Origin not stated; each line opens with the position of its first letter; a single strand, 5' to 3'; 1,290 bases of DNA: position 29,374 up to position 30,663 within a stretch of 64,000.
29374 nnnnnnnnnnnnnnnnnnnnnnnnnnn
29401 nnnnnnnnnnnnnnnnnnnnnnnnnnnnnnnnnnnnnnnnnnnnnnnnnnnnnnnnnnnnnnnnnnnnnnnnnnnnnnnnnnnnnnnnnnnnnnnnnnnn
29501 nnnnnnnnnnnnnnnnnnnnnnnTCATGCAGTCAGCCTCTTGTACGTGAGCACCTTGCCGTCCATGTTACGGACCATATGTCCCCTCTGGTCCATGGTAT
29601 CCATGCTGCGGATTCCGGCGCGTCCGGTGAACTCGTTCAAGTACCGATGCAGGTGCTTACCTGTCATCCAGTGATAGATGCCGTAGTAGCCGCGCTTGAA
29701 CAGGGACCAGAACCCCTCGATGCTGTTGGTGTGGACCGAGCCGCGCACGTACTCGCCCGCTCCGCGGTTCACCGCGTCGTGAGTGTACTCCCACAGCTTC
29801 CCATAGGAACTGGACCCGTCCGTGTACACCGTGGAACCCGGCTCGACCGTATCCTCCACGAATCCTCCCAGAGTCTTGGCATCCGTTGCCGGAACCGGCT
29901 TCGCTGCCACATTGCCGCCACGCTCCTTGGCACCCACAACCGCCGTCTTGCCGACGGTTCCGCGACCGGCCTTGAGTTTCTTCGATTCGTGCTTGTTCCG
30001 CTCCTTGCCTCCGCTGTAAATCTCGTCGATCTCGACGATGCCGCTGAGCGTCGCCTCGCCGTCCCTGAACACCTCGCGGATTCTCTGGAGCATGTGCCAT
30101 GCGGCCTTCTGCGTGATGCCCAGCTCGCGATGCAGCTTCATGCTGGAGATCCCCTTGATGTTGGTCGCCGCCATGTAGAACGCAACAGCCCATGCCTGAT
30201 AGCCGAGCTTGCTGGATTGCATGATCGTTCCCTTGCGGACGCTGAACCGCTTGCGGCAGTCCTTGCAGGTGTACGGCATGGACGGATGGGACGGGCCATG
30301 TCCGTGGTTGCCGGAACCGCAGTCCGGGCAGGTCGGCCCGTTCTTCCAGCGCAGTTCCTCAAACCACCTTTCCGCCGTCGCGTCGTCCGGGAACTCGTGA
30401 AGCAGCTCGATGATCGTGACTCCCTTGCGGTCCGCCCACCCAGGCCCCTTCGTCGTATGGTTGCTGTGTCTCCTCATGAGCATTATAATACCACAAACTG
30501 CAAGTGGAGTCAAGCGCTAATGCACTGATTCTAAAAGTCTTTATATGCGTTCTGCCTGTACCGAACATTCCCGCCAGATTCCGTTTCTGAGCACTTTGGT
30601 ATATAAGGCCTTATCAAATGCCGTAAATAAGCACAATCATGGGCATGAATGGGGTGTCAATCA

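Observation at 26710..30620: Sharply bounded 3.9-kb IS1595-type transposon with perfect 48-bp IRs, a 10-bp TSD and a cargo operon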

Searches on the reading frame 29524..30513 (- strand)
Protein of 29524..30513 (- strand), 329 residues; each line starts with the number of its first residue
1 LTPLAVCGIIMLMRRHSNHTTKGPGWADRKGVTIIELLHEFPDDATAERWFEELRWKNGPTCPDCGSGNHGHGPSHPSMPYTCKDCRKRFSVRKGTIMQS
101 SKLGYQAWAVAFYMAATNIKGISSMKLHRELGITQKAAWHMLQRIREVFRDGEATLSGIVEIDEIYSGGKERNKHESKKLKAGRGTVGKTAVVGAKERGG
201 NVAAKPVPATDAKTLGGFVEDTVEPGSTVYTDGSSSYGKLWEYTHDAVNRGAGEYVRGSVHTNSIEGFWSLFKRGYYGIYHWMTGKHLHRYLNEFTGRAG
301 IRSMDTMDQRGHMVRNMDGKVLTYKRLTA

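Call 4: search_protein_families(library=pfam, proteins=[window:29524-30513:-], max_evalue=0.01)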
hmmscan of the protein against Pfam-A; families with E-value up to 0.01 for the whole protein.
window:29524-30513:- (329 aa): 3 families
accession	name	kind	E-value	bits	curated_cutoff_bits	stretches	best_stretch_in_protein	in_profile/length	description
PF12762.13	DDE_Tnp_IS1595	-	2e-39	135.5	27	1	155-296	1-149/153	ISXO2-like transposase domain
PF12760.12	Zn_ribbon_IS1595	-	1.2e-08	35.3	25.4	1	42-88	1-45/46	Transposase zinc-ribbon domain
PF09723.15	Zn_ribbon_8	-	0.0029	18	34.4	0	51-68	15-35/41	Zinc ribbon domain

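Call 8: find_homologous_proteins(query=window:29524-30483:-)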
Query window:29524-30483:- (319 aa): 7164 proteins with E <= 0.001 among 8000 candidates; the best 120 are listed.
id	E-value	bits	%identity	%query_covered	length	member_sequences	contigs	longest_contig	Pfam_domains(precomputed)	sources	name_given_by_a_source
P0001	2.1e-219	745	100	100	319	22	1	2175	PF12760.13,PF12762.14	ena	-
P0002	6.4e-189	645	87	100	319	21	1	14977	PF12760.13,PF12762.14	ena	-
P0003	2.7e-187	640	86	100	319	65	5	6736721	PF12760.13,PF12762.14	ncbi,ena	-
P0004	1.1e-134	467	65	97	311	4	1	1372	PF12760.13,PF12762.14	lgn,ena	-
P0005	3.7e-133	462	65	97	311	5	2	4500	PF12760.13,PF12762.14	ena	-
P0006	1.1e-132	460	65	97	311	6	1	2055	PF12760.13,PF12762.14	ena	-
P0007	6.5e-131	455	63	97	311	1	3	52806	PF12760.13,PF12762.14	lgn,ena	-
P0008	2.5e-124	433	85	69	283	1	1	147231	PF12760.13,PF12762.14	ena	-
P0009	2.3e-122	426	83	70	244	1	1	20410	PF12760.13,PF12762.14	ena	-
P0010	2.3e-121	423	61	97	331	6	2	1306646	PF12760.13,PF12762.14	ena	-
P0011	2.6e-118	413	62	92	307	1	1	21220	PF12760.13,PF12762.14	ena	-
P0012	9.5e-118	411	59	96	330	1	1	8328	PF12760.13,PF12762.14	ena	-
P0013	2.1e-116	407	59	97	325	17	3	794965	PF12760.13,PF12762.14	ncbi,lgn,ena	-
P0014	2.8e-116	406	59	96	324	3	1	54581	PF12760.13,PF12762.14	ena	-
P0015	3.9e-116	406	60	96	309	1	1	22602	PF12760.13,PF12762.14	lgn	-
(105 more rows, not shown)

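Call 9: find_encoding_contigs(protein=P0003, flank=6000, max_places=8)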
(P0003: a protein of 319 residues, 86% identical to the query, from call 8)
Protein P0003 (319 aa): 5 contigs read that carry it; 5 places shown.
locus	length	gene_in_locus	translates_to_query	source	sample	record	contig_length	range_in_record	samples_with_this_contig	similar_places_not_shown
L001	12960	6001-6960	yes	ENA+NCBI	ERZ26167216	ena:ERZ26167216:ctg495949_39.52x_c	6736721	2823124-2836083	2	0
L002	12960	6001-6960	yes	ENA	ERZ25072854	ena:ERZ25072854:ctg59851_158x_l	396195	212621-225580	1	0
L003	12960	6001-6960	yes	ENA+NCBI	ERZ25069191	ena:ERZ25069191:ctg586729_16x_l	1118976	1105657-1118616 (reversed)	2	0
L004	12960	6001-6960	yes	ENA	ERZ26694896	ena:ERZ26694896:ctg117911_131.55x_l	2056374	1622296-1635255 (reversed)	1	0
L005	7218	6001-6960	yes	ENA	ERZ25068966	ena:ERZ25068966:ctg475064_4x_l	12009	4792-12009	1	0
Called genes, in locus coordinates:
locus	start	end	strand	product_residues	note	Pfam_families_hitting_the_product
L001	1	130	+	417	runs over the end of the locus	PF07690:MFS_1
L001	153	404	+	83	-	-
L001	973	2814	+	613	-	PF11412:DsbD_N, PF02683:DsbD_TM, PF13899:Thioredoxin_7, PF13098:Thioredoxin_2 (weak)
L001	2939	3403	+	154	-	PF00034:Cytochrom_C, PF13442:Cytochrome_CBB3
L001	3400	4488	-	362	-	-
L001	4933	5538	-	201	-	PF13384:HTH_23 (faint)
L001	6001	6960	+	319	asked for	PF12760:Zn_ribbon_IS1595 (faint), PF12762:DDE_Tnp_IS1595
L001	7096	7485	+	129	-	-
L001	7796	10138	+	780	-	PF14236:DruA, PF14706:Tnp_DNA_bind, PF01609:DDE_Tnp_1, PF02281:Dimer_Tnp_Tn5 (faint)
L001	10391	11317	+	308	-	PF01548:DEDD_Tnp_IS110, PF02371:Transposase_20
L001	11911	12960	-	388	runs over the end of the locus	PF13173:AAA_14, PF13635:DUF4143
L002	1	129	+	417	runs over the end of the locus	PF07690:MFS_1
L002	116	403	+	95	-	-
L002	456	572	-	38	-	-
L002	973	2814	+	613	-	PF11412:DsbD_N, PF02683:DsbD_TM, PF13899:Thioredoxin_7, PF13098:Thioredoxin_2 (weak)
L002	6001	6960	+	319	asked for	PF12760:Zn_ribbon_IS1595 (faint), PF12762:DDE_Tnp_IS1595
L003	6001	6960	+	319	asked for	PF12760:Zn_ribbon_IS1595 (faint), PF12762:DDE_Tnp_IS1595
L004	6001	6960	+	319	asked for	PF12760:Zn_ribbon_IS1595 (faint), PF12762:DDE_Tnp_IS1595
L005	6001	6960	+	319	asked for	PF12760:Zn_ribbon_IS1595 (faint), PF12762:DDE_Tnp_IS1595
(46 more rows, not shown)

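Call 10: find_encoding_contigs(protein=P0002, flank=6000, max_places=4)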
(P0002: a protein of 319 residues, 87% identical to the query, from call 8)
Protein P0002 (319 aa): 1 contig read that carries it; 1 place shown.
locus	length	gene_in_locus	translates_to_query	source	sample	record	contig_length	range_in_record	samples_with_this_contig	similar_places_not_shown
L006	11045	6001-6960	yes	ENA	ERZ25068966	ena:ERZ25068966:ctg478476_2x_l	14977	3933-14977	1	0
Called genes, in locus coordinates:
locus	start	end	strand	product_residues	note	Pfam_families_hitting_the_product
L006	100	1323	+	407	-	PF01609:DDE_Tnp_1 (weak)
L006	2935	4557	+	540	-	PF02463:SMC_N, PF11398:DUF2813 (faint), PF13175:AAA_15, PF13476:AAA_23, PF13175:AAA_15 (weak), PF13304:AAA_21, PF20469:OLD-like_TOPRIM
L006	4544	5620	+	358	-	PF00580:UvrD-helicase (weak), PF01443:Viral_helicase1 (faint), PF13245:AAA_19, PF00580:UvrD-helicase (weak)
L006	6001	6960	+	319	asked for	PF12760:Zn_ribbon_IS1595, PF12762:DDE_Tnp_IS1595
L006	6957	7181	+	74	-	-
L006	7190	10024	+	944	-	PF20464:MmeI_N, PF20465:MmeI_hel, PF20473:MmeI_Mtase, PF07669:Eco57I (weak), PF20466:MmeI_TRD (weak)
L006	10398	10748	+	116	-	-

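Call 11: find_encoding_contigs(protein=P0001, flank=6000, max_places=6)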
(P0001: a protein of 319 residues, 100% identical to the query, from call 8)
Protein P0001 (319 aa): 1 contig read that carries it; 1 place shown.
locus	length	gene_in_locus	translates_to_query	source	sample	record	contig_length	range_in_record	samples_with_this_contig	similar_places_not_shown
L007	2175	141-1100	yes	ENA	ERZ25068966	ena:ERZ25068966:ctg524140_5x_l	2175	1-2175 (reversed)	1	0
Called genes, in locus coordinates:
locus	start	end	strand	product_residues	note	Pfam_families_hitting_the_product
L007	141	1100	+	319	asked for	PF12760:Zn_ribbon_IS1595, PF12762:DDE_Tnp_IS1595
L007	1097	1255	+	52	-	-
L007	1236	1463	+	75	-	-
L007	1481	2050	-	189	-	PF13358:DDE_3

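Call 26: search_protein_families(library=padloc, proteins=[window:29524-30483:-], max_evalue=0.01)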
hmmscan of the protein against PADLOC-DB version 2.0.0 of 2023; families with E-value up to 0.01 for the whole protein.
window:29524-30483:- (319 aa): 0 families

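Call 29: find_related_loci(query=A2, collection=genome_contigs, flank=7000)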
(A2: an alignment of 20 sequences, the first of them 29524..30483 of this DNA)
Query A2 (319 aa) in genome_contigs; peptide patterns used: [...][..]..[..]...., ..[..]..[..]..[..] (x = any residue, [..] = any of these).
600 stretches matched a pattern (row limit reached: there are more); 590 encode a relative of the query (tblastn E <= 1e-3); the best 80 are kept; 80 distinct loci.
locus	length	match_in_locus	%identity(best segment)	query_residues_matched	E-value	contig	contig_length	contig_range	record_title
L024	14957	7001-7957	88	1-319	0e+0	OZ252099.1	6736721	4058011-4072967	MAG: Bryobacterales bacterium isolate dc448f75-7b3f-414d-b321-0b274a23c026 genome assembly, chromosome: 1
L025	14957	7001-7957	84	1-319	0e+0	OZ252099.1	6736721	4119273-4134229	MAG: Bryobacterales bacterium isolate dc448f75-7b3f-414d-b321-0b274a23c026 genome assembly, chromosome: 1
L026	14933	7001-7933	59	10-319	9e-121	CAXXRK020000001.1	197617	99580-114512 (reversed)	MAG: Bryobacterales bacterium isolate 7c2e36ee-14bd-451a-b5bf-70b98c7e11c2 genome assembly, contig: contig_1, whole geno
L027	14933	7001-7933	59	10-319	3e-120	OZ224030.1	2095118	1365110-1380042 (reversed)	MAG: Bryobacterales bacterium isolate 7c2e36ee-14bd-451a-b5bf-70b98c7e11c2 genome assembly, chromosome: 1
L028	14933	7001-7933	58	10-319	3e-119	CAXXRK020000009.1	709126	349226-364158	MAG: Bryobacterales bacterium isolate 7c2e36ee-14bd-451a-b5bf-70b98c7e11c2 genome assembly, contig: contig_9, whole geno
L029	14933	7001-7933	57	10-319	1e-116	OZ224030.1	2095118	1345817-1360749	MAG: Bryobacterales bacterium isolate 7c2e36ee-14bd-451a-b5bf-70b98c7e11c2 genome assembly, chromosome: 1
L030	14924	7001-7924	57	12-318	7e-116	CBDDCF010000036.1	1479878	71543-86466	MAG: Acidobacteriota bacterium isolate 97fa86b7-40f1-472b-98dc-594f9cd3f42b genome assembly, contig: contig_36, whole ge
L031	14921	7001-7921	56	12-319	1e-115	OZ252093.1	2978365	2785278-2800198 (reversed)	MAG: Rhodothermales bacterium isolate 6d7e3f05-e9b0-42b1-9b57-d28f79994439 genome assembly, chromosome: 1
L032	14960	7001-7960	54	1-318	1e-113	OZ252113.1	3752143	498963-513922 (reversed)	MAG: Acidobacteriota bacterium isolate 2c58d5ee-68e6-4fab-842c-f2a4eb34635a genome assembly, chromosome: 1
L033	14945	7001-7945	55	4-317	6e-113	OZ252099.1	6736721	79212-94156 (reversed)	MAG: Bryobacterales bacterium isolate dc448f75-7b3f-414d-b321-0b274a23c026 genome assembly, chromosome: 1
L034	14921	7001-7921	56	12-319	4e-111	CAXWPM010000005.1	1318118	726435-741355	MAG: Terriglobia bacterium isolate efbce1b4-a74b-437b-95db-3f9b3cfe51ac genome assembly, contig: contig_5, whole genome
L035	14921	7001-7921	56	12-317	2e-110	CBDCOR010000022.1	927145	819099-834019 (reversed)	MAG: Acidobacteriota bacterium isolate 12027c94-f6f4-4eaf-a87d-71b3b0204df9 genome assembly, contig: contig_22, whole ge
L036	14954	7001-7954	53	1-319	4e-110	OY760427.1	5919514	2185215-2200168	MAG: Rhodothermales bacterium isolate 1504ddc0-b432-43e2-af37-a45191a88aeb genome assembly, chromosome: 1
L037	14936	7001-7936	54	12-319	4e-109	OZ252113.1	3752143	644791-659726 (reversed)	MAG: Acidobacteriota bacterium isolate 2c58d5ee-68e6-4fab-842c-f2a4eb34635a genome assembly, chromosome: 1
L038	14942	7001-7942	54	11-319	4e-109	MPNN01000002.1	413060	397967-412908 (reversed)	MAG: SAR202 cluster bacterium bin127 NODE_14_length_413060_cov_15.2884_ID_27, whole genome shotgun sequence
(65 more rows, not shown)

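Call 36: search_protein_families(library=pfam, alignment_id=A3, max_evalue=0.00001)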
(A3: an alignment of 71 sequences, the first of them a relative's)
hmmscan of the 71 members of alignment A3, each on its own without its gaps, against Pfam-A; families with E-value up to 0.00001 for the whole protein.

A. member 1, L030:7818-8315:+ (166 aa): 0 families

B. families by the number of members that match (of 71 scanned): 36 families (the first 25 are shown)
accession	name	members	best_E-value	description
PF01555.25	N6_N4_Mtase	4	6.8e-47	DNA methylase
PF03050.20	DDE_Tnp_IS66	3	1.6e-33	Transposase IS66 family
PF20042.4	DUF6444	3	5e-17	Family of unknown function (DUF6444)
PF01844.29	HNH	3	1.4e-16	HNH endonuclease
PF13005.12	zf-IS66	3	1.1e-06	zinc-finger binding domain of transposase IS66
PF00145.23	DNA_methylase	2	1.2e-83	C-5 cytosine-specific DNA methylase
PF02384.22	N6_Mtase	2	5e-28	N-6 DNA Methylase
PF14279.12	HNH_5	2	1.2e-12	HNH endonuclease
PF13701.12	DDE_Tnp_1_4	1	7.1e-118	Transposase DDE domain group 1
PF01610.23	DDE_Tnp_ISL3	1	3.9e-68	Transposase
PF12183.14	NotI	1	7.3e-45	Restriction endonuclease NotI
PF00078.32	RVT_1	1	1.5e-41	Reverse transcriptase (RNA-dependent DNA polymerase)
PF00089.32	Trypsin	1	2.9e-34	Trypsin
PF00665.32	rve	1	2.2e-24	Integrase core domain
PF01609.27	DDE_Tnp_1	1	2.3e-23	Transposase DDE domain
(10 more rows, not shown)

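Call 49: search_protein_families(library=ncbifam, proteins=[window:29524-30483:-], max_evalue=0.001)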
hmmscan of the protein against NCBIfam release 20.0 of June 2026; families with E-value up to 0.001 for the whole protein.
window:29524-30483:- (319 aa): 2 families
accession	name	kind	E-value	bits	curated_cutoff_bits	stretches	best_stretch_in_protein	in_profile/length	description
NF033547.1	transpos_IS1595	equivalog_domain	1.6e-54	185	75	1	90-288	1-211/215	IS1595 family transposase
NF033558.1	transpos_IS1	equivalog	0.00045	20.2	100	1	52-157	1-105/199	IS1 family transposase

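Call 66: search_dna_similar(query=window:29524-30483:-, collection=plasmids, mode=protein, max_rows=25)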
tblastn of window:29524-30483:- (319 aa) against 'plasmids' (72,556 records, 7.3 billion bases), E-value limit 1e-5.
Records with a match: 456; places in all: 651; records where one place covers at least 80% of the query: 317.
Best place of each record, by identity: <60% 456.
By first word of the organism name: Sinorhizobium 42; Pseudosulfitobacter 30; Ralstonia 30; Acinetobacter 29; Xanthomonas 18; Aeromonas 17; Rhizobium 15; Mesorhizobium 14; Haloarcula 12; Bacteroides 8; and 109 more.
By predicted mobility (MOB-suite, as given by PLSDB): non-mobilizable 236; conjugative 131; mobilizable 89.
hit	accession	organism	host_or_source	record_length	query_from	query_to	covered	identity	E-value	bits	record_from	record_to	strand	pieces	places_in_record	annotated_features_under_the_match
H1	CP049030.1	Rhodobacteraceae bacterium SC52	Apostichopus japonicus,pure ...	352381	14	280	84%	46.2%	2e-65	229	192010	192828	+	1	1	none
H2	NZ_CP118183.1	Entomospira culicis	Culex pipiens,cell culture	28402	23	318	93%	41.3%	1e-67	236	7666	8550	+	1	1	IS1595 family transposase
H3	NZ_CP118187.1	Entomospira culicis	Culex pipiens,cell culture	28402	23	318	93%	41.3%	1e-67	236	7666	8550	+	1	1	IS1595 family transposase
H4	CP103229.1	Bacteroides faecis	Homo sapiens,cell culture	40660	23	319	93%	39.5%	5e-54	197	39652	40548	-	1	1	IS1595 family transposase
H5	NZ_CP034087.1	Methylocystis rosea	cell culture,groundwater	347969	23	319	93%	39.4%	5e-54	196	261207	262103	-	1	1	IS1595 family transposase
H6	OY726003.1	Phocaeicola massiliensis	-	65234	23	291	84%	42.2%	3e-56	203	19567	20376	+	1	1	record has no annotation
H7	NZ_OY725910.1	Bacteroides finegoldii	-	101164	23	296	86%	41.3%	5e-54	196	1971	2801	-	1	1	none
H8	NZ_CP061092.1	Roseomonas marmotae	Marmota himalayana,pure culture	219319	16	315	94%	35.5%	5e-44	167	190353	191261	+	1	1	IS1595 family transposase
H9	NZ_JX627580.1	Methylobacterium oryzae CBMB20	-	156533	29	317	91%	35.9%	1e-37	149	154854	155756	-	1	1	IS1595 family transposase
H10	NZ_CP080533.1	Mesorhizobium sp. AR02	Oxytropis sp.,Cell culture,root nodule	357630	20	317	93%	34.6%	2e-32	165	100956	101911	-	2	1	none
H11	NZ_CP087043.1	Pseudosulfitobacter pseudonitzschiae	Mediolabrus comicus,The surface ...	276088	33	316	89%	35.4%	1e-40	158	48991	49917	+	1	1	IS1595 family transposase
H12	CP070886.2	Pseudosulfitobacter pseudonitzschiae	Skeletonema costatum,The surface ...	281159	33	316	89%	35.4%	1e-40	158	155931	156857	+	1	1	IS1595 family transposase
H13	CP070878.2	Pseudosulfitobacter pseudonitzschiae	Skeletonema costatum,The surface ...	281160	33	316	89%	35.4%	1e-40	158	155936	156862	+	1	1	IS1595 family transposase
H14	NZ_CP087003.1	Pseudosulfitobacter pseudonitzschiae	Skeletonema costatum,The surface ...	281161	33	316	89%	35.4%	1e-40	158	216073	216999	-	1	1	IS1595 family transposase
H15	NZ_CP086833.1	Pseudosulfitobacter pseudonitzschiae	Trieres chinensis,The surface seawater ...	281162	33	316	89%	35.4%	1e-40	158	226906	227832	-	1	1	IS1595 family transposase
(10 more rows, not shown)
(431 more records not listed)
